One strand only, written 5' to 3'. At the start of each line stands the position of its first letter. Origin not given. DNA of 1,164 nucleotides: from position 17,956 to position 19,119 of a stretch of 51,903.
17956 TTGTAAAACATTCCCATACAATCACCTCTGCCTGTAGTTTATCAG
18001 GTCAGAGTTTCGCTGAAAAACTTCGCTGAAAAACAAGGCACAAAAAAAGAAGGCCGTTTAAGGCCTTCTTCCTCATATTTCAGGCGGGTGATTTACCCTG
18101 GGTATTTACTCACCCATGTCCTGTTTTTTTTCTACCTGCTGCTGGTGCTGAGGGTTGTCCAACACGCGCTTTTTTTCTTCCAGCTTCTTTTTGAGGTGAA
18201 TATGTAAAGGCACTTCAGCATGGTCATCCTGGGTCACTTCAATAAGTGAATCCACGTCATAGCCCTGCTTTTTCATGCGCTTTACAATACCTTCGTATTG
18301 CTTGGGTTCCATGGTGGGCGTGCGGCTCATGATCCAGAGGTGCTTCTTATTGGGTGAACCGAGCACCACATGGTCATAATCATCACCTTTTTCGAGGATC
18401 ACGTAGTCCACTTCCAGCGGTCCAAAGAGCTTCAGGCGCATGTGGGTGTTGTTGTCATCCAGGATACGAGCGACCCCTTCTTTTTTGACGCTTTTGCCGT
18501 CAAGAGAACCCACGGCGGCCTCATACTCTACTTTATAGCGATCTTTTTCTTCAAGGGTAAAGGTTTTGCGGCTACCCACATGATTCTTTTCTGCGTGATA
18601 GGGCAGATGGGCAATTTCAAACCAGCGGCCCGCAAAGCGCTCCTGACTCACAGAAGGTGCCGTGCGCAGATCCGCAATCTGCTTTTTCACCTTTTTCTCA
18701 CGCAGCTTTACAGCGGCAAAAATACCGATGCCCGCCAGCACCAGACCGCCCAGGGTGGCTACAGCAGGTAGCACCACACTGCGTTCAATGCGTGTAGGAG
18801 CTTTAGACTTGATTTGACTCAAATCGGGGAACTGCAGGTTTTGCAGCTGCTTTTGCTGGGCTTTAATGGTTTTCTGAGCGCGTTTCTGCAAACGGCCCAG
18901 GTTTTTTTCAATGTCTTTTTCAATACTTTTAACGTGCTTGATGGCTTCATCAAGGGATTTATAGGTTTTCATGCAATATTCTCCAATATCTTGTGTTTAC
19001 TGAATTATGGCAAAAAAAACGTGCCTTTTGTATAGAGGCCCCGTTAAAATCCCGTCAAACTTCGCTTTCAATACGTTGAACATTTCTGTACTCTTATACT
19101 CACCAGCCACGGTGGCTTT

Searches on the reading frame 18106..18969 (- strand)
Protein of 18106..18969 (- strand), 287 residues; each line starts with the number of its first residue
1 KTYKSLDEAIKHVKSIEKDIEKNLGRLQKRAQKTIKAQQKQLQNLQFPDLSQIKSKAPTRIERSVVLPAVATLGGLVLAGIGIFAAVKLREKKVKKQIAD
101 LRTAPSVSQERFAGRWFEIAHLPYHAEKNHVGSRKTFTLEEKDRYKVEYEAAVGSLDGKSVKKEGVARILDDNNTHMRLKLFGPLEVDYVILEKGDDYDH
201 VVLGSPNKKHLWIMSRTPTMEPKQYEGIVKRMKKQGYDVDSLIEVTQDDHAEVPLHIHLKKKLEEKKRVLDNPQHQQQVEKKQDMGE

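Call 112: search_protein_families(library=pfam, proteins=[window:18106-18969:-], max_evalue=0.0001)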
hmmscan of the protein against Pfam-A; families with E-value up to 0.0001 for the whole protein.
window:18106-18969:- (287 aa): 1 family
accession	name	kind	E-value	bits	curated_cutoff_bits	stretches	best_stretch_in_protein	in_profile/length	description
PF08212.18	Lipocalin_2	-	1.9e-31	109.4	24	1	110-247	4-146/146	Lipocalin-like domain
